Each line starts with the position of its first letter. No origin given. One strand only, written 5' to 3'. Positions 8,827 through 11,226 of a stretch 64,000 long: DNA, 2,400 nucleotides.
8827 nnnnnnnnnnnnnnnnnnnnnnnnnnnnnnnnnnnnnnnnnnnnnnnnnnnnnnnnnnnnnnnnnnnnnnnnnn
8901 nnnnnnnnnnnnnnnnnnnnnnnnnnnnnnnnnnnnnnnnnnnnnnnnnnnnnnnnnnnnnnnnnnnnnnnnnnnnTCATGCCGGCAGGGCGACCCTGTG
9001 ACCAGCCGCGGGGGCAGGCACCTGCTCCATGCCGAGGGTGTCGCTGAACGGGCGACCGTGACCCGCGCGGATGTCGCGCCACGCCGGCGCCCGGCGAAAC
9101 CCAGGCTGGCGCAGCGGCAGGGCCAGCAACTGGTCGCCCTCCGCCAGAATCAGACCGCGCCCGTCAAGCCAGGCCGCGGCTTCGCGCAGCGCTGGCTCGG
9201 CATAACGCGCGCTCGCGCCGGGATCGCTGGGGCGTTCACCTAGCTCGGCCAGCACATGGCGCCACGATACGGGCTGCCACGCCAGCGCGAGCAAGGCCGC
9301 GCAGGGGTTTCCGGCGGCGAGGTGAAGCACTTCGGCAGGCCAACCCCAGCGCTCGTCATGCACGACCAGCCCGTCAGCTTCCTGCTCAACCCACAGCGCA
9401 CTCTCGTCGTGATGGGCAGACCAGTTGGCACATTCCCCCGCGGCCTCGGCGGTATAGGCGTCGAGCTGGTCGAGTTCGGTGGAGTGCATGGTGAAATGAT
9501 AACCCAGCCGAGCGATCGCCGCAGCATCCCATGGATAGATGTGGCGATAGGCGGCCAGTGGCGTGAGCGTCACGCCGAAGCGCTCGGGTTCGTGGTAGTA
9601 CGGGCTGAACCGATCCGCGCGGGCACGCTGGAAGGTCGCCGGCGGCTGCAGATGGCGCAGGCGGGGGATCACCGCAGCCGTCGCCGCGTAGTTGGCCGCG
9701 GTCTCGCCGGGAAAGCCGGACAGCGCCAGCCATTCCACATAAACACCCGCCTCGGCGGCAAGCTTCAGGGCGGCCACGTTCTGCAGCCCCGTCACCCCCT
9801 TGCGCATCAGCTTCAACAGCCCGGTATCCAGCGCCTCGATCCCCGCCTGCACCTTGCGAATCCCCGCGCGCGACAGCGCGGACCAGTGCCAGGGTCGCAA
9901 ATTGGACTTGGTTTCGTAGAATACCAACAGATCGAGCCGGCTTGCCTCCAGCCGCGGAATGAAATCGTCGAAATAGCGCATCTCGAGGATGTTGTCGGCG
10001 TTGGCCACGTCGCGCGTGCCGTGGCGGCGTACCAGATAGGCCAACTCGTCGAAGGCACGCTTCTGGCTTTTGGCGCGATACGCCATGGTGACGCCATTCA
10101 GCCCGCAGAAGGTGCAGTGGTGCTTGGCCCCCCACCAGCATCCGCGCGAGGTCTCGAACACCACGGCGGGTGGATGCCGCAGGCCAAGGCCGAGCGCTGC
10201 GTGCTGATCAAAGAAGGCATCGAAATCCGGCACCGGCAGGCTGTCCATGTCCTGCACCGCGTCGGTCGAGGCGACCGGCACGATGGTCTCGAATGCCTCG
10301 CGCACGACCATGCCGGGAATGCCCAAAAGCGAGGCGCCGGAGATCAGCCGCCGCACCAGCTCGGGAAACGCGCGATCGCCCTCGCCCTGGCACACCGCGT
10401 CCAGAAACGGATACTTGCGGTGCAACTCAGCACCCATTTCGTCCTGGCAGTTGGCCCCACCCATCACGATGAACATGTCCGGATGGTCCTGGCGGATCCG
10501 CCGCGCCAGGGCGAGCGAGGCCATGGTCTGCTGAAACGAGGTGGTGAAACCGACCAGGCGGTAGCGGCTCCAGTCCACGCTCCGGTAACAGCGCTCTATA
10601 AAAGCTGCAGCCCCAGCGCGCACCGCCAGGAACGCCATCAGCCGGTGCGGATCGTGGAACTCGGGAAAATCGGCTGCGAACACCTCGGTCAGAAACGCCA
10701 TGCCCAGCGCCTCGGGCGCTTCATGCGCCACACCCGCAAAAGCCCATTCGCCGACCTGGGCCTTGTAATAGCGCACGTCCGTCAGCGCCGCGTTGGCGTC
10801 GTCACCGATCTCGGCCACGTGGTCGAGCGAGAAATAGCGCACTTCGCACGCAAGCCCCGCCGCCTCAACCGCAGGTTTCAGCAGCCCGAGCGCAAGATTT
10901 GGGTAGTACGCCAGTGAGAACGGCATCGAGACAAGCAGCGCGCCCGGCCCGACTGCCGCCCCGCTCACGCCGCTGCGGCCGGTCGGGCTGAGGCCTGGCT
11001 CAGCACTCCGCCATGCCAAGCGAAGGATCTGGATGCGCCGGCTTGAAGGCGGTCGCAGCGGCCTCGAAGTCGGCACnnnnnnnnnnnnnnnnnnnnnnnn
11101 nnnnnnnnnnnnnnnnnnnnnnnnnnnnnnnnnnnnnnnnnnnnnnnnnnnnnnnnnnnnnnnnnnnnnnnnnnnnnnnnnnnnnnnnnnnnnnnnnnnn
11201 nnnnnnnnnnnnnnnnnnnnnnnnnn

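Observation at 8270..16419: RiPP-like cassette linked to cyclic-nucleotide signalling: NHLP-clan peptide, B12-type radical SAM and Crp-family regulator, flanked by a cyclase-STAND protein and an S41 peptidase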

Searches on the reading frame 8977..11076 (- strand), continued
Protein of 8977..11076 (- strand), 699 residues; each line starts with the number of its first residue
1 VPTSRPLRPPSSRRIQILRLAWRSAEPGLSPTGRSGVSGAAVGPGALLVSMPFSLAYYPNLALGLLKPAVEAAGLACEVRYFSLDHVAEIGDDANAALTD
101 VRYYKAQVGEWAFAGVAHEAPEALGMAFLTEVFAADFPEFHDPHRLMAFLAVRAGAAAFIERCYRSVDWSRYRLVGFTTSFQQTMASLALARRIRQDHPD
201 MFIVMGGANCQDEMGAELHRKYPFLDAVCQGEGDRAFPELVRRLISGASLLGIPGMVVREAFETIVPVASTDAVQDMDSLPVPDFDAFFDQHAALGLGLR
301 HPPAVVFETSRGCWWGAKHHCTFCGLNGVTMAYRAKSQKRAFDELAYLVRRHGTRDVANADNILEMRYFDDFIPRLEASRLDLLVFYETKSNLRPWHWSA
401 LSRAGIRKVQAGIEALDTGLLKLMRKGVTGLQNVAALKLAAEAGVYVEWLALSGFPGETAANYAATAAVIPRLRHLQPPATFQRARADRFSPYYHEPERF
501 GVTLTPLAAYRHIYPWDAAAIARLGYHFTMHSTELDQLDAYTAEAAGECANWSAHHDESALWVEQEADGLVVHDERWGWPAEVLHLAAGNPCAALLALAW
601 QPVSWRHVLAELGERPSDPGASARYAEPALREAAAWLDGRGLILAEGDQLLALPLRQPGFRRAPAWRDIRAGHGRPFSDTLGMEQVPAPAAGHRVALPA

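Call 96: get_annotated_region(hit=H1, flank=7000)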
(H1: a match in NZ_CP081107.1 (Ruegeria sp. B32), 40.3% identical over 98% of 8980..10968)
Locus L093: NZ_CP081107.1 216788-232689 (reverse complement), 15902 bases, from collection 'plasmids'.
description: Ruegeria sp. B32 plasmid unnamed1, complete sequence
organism: Ruegeria sp. B32 (NCBI taxid 2867020)
taxonomy: Bacteria; Pseudomonadota; Alphaproteobacteria; Rhodobacterales; Roseobacteraceae; Ruegeria; Ruegeria sp. B32
host: -; source: -; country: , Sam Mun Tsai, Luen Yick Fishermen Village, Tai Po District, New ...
typing (MOB-suite, as given by PLSDB): non-mobilizable
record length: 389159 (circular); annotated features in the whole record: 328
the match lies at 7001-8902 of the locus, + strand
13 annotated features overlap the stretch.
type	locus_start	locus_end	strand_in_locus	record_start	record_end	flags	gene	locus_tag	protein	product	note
CDS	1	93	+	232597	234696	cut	-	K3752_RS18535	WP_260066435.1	hydantoinase/oxoprolinase family protein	-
CDS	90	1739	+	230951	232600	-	-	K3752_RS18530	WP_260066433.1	hydantoinase B/oxoprolinase family protein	-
CDS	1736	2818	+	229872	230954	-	-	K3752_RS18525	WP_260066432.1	histidinol-phosphate transaminase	GO:0000105 - histidine biosynthetic process [Evidence IEA]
CDS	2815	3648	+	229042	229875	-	-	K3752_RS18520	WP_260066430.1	Asp/Glu racemase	-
CDS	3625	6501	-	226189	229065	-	-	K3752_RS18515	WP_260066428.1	adenylate/guanylate cyclase domain-containing protein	-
CDS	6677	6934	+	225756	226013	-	-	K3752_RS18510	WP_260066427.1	Os1348 family NHLP clan protein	-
CDS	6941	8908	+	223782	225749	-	-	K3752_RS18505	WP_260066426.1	RiPP maturation radical SAM C-methyltransferase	-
CDS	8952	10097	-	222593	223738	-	-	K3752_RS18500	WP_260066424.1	iron-containing alcohol dehydrogenase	-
CDS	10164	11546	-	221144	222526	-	-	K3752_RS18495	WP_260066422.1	aldehyde dehydrogenase family protein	-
CDS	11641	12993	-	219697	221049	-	-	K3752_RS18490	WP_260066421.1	glutamine synthetase family protein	GO:0006542 - glutamine biosynthetic process [Evidence IEA]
CDS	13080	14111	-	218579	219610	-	-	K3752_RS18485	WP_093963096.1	TRAP transporter substrate-binding protein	-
CDS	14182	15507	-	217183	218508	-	-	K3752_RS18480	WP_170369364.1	TRAP transporter large permease subunit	-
CDS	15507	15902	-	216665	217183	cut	-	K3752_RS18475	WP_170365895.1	TRAP transporter small permease subunit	-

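Call 97: get_annotated_region(hit=H3, flank=5000)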
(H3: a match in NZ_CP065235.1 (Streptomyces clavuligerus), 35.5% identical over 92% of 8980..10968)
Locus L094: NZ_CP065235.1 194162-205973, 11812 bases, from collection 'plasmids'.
description: Streptomyces clavuligerus strain F1D18 plasmid pF1D18A, complete sequence
organism: Streptomyces clavuligerus (NCBI taxid 1901)
taxonomy: Bacteria; Actinomycetota; Actinomycetes; Kitasatosporales; Streptomycetaceae; Streptomyces; Streptomyces clavuligerus
host: -; source: cell culture; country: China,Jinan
typing (MOB-suite, as given by PLSDB): non-mobilizable; replicon rep_cluster_12,rep_cluster_1922
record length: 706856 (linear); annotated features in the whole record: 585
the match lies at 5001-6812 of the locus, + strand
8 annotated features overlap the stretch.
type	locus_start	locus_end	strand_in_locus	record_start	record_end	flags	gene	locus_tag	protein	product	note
CDS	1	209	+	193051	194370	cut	-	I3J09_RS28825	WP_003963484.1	flavin-dependent oxidoreductase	-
CDS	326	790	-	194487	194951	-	-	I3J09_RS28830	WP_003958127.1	hypothetical protein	-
CDS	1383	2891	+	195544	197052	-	-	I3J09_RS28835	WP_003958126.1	MFS transporter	GO:0055085 - transmembrane transport [Evidence IEA]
CDS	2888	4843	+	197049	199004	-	-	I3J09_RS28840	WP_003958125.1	alpha/beta fold hydrolase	-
CDS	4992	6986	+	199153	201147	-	-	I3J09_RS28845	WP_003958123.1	RiPP maturation radical SAM C-methyltransferase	-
CDS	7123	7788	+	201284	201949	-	-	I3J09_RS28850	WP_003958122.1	DUF5825 family protein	-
CDS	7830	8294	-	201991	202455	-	-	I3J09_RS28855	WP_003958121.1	DUF6301 family protein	-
CDS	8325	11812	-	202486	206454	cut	-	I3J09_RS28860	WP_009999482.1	hypothetical protein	-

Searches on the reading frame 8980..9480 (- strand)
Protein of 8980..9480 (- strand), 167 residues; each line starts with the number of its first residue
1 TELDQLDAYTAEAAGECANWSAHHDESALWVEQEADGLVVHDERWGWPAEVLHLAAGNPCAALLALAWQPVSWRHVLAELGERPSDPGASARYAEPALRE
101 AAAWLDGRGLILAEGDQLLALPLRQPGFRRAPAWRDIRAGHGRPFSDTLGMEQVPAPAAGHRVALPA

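Call 60: search_protein_families(library=pfam, proteins=[window:8980-9480:-], max_evalue=10)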
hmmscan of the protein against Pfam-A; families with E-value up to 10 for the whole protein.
window:8980-9480:- (167 aa): 0 families

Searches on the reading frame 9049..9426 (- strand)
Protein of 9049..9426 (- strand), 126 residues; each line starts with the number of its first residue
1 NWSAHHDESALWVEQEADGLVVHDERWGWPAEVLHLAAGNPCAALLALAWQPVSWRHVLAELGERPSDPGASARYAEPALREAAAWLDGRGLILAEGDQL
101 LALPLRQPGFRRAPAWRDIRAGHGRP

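Call 84: search_solved_structures(query=A7, max_evalue=10)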
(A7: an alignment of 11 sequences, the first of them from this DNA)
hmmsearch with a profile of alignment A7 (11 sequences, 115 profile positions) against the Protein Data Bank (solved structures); distinct sequences matched with E-value up to 10: 9.
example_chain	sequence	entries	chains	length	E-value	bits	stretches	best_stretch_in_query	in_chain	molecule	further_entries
6htn_A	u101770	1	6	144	0.068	16.6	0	35-81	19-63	Fucose-binding lectin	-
9f27_A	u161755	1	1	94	0.21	15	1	33-82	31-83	RPA32 subunit of the hetero-oligomeric complex involved in homologous recombination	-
9f29_C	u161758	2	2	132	0.42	14.1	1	33-82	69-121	RPA32 subunit of the hetero-oligomeric complex involved in homologous recombination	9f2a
8oej_B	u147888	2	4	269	0.7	13.4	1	34-81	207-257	RPA32 subunit of the hetero-oligomeric complex involved in homologous recombination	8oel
9f26_C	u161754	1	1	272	0.7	13.4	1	35-81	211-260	RPA32 subunit of the hetero-oligomeric complex involved in homologous recombination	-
8aaj_B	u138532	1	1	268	0.71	13.3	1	34-81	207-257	RPA32 subunit of the hetero-oligomeric complex involved in homologous recombination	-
5kvr_A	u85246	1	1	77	0.91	13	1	60-85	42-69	Pyruvate dehydrogenase complex repressor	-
8ub3_A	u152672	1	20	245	5.6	10.5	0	43-93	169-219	DpHF7 filament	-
4jsb_A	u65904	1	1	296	9.4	9.7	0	32-92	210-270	Enoyl-CoA hydratase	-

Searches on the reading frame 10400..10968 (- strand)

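Call 60: search_protein_families(library=pfam, proteins=[window:10400-10968:-], max_evalue=10)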
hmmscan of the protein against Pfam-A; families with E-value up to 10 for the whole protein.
window:10400-10968:- (189 aa): 1 family
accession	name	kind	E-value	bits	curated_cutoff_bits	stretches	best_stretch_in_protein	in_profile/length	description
PF02310.24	B12-binding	-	0.0048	17.2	32.1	1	131-172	47-89/121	B12 binding domain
